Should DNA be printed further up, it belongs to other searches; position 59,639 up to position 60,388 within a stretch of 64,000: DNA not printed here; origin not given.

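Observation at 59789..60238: Extra FliG-C-terminal-domain paralog inserted between fliG and fliH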

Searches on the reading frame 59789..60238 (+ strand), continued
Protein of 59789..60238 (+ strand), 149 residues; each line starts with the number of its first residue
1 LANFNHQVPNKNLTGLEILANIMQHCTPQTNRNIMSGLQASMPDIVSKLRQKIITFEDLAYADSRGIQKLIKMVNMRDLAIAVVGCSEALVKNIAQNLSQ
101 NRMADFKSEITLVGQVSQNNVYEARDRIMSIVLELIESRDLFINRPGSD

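Call 25: fold_search(model_id=the predicted structure, library=pdb)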
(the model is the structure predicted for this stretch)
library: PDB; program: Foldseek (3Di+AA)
matches with E <= 10: 153; with E <= 0.001: 16
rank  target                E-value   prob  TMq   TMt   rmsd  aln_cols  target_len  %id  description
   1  1lkv                  2.2e-07  1.00  0.62  0.44   9.7       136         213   32  Crystal Structure of the Middle and C-terminal Domains of the Flagellar Rotor Protein FliG (released 2002-07-10)
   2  4fhr_B                4.8e-07  1.00  0.62  0.45   9.3       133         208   32  Crystal structure of the complex between the flagellar motor proteins FliG and FliM. (released 2012-08-22)
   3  9n49_G                5.6e-07  1.00  0.61  0.30  12.2       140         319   22  C-ring - single subunit of the 34-mer CCW flagellar switch complex - FliF, FliG, FliM, and FliN from Salmonella (released 2025-03-12)
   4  3ajc                  9.3e-07  1.00  0.61  0.44   9.0       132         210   32  Structure of the MC domain of FliG (PEV), a CW-biased mutant (released 2011-05-11)
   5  8wiw_3                1.3e-06  1.00  0.74  0.38   2.7       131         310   24  Cryo-EM structure of the flagellar C ring in the CW state (released 2024-09-04)
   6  3usy_A                1.8e-06  1.00  0.59  0.39  11.1       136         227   20  Crystal structure of Flig (residue 116-343) from H. Pylori (released 2011-12-14)
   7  3usw                  2.8e-06  1.00  0.69  0.50  12.3       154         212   22  Crystal structure of FliG (residues 86-343) from H. pylori (released 2011-12-14)
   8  8umx_B                4.2e-06  1.00  0.76  0.38   3.2       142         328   22  Cryo-EM structure of a single subunit of a Clockwise-locked form of the Salmonella enterica Typhimurium flagellar C-ri (released 2024-01-24)
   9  3usy_B                4.6e-06  1.00  0.60  0.40  10.6       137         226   20  Crystal structure of Flig (residue 116-343) from H. Pylori (released 2011-12-14)
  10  8wo5_B5               4.9e-06  1.00  0.60  0.30   9.3       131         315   24  Cryo-EM structure of the intact flagellar motor-hook complex in the CCW state (released 2024-09-04)
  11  1qc7_A                6.0e-06  1.00  0.61  0.88   1.7        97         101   35  T. MARITIMA FLIG C-TERMINAL DOMAIN (released 1999-08-13)
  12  8umd_B                7.0e-06  1.00  0.60  0.29  12.0       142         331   22  Cryo-EM structure of a single subunit of a Counterclockwise-locked form of the Salmonella enterica Typhimurium flagell (released 2024-01-24)
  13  3hjl                  1.8e-05  1.00  0.57  0.28   9.4       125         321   23  The structure of full-length FliG from Aquifex aeolicus (released 2010-08-04)
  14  8vib_G                7.6e-05  1.00  0.72  0.37   3.2       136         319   23  CW Flagellar Switch Complex - FliF, FliG, FliM, and FliN forming single subunit of the C-ring from Salmonella (released 2024-02-28)
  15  1qc7_B                8.4e-05  1.00  0.55  0.91   1.1        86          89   36  T. MARITIMA FLIG C-TERMINAL DOMAIN (released 1999-08-13)
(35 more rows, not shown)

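Call 26: find_encoding_contigs(protein=P0030, flank=6000, max_places=2)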
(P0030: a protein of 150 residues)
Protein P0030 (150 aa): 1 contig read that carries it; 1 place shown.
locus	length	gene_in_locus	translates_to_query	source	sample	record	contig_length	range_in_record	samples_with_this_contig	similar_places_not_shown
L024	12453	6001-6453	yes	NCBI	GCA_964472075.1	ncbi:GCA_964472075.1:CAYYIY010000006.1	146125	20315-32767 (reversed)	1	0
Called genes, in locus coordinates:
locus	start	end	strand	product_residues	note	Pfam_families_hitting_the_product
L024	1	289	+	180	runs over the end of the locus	PF00227:Proteasome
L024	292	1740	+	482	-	PF00493:MCM (faint), PF00004:AAA (weak), PF07728:AAA_5 (faint), PF00004:AAA, PF07724:AAA_2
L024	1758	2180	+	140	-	PF00460:Flg_bb_rod (weak)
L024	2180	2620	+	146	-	PF00460:Flg_bb_rod, PF06429:Flg_bbr_C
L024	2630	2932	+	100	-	PF02049:FliE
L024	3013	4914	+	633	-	PF01514:YscJ_FliF, PF08345:YscJ_FliF_C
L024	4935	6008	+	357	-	PF03448:MgtE_N (faint), PF14842:FliG_N, PF14841:FliG_M, PF14842:FliG_N, PF01706:FliG_C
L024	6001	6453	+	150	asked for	PF01706:FliG_C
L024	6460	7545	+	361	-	PF02108:FliH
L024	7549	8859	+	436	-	PF00006:ATP-synt_ab, PF18269:T3SS_ATPase_C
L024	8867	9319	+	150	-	PF02050:FliJ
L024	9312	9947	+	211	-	PF01464:SLT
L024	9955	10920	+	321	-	-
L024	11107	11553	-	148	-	-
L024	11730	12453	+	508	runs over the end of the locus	-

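Call 27: find_encoding_contigs(protein=P0042, flank=6000, max_places=2)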
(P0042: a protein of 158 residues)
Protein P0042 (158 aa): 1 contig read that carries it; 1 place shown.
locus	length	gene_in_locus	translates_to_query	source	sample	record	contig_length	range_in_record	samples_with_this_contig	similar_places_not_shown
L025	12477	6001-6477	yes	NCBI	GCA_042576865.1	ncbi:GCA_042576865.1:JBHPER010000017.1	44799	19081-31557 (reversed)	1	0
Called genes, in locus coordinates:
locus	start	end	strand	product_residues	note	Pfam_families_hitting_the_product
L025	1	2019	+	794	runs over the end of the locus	PF00884:Sulfatase, PF16347:SGSH_C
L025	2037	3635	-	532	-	-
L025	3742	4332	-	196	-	-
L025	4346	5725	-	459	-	PF02743:dCache_1, PF22673:MCP-like_PDC_1, PF02743:dCache_1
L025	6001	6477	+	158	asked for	PF01706:FliG_C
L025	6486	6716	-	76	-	-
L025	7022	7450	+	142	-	-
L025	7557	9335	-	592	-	PF00211:Guanylate_cyc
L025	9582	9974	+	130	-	-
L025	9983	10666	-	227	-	-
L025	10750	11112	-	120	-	-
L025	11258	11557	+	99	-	-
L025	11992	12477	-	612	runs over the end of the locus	PF00753:Lactamase_B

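Call 28: find_encoding_contigs(protein=P0091, flank=6000, max_places=2)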
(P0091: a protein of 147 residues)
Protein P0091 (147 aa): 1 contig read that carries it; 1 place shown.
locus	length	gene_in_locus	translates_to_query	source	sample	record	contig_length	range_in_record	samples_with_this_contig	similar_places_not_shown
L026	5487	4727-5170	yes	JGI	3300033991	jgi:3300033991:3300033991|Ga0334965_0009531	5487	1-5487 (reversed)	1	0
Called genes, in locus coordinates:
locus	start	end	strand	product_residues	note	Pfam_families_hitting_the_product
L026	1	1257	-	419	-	?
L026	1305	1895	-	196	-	PF00227:Proteasome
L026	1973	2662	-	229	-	PF00730:HhH-GPD, PF00633:HHH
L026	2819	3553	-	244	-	-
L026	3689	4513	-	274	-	PF01555:N6_N4_Mtase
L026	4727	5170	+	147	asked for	PF01706:FliG_C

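Call 47: find_encoding_contigs(protein=P0027, flank=6000, max_places=2)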
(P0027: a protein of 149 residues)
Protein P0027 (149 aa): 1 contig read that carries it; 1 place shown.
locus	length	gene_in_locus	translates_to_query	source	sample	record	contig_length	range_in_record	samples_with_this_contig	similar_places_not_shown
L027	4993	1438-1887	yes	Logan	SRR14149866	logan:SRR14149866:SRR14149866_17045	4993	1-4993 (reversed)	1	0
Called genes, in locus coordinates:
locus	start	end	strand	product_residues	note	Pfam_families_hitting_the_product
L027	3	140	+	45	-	?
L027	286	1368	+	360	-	PF03448:MgtE_N (faint), PF14842:FliG_N, PF14841:FliG_M, PF14842:FliG_N, PF01706:FliG_C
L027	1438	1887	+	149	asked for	PF01706:FliG_C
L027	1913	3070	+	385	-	PF02108:FliH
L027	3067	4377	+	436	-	PF02874:ATP-synt_ab_N, PF00006:ATP-synt_ab, PF18269:T3SS_ATPase_C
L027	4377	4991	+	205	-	?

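Call 48: find_encoding_contigs(protein=P0026, flank=6000, max_places=2)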
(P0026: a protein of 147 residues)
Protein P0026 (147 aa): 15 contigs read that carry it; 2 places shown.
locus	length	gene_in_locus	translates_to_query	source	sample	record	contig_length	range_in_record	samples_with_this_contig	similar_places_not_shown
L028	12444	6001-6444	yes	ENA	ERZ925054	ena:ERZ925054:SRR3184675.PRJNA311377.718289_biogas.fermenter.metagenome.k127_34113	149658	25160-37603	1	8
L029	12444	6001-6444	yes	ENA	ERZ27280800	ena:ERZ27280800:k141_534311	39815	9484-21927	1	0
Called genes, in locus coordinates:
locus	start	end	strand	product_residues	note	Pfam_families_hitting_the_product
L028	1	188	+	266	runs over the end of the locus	-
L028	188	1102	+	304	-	PF02899:Phage_int_SAM_1, PF13102:Phage_int_SAM_5 (faint), PF00589:Phage_integrase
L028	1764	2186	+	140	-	PF00460:Flg_bb_rod (weak)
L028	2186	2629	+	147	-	PF00460:Flg_bb_rod, PF06429:Flg_bbr_C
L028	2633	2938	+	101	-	PF02049:FliE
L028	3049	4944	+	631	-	PF01514:YscJ_FliF, PF08345:YscJ_FliF_C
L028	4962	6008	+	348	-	PF03448:MgtE_N (faint), PF14842:FliG_N, PF14841:FliG_M, PF01706:FliG_C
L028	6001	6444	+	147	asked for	PF01706:FliG_C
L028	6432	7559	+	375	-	PF02108:FliH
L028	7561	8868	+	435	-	PF02874:ATP-synt_ab_N (weak), PF00006:ATP-synt_ab, PF18269:T3SS_ATPase_C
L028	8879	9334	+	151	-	PF02050:FliJ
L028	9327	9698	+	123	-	-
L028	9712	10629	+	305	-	-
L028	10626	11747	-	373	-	PF06144:DNA_pol3_delta (weak), PF21694:DNA_pol3_delta_C (weak)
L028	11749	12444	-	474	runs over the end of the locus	PF02127:Peptidase_M18, PF05343:Peptidase_M42 (faint)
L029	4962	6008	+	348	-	PF03448:MgtE_N (faint), PF14842:FliG_N, PF14841:FliG_M, PF01706:FliG_C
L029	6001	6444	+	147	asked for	PF01706:FliG_C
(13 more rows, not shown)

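Call 49: find_encoding_contigs(protein=P0024, flank=6000, max_places=2)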
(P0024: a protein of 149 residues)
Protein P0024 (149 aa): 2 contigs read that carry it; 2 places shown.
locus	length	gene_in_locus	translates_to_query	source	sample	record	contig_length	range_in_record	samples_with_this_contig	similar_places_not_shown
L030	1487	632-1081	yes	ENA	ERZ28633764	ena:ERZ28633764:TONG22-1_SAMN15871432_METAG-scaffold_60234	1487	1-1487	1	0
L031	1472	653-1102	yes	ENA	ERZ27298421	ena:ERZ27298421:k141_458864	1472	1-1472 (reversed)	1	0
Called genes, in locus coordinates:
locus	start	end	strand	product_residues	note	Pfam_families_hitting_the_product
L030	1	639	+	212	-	?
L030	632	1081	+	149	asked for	PF01706:FliG_C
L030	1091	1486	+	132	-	?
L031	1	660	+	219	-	?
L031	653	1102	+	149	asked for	PF01706:FliG_C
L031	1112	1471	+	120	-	?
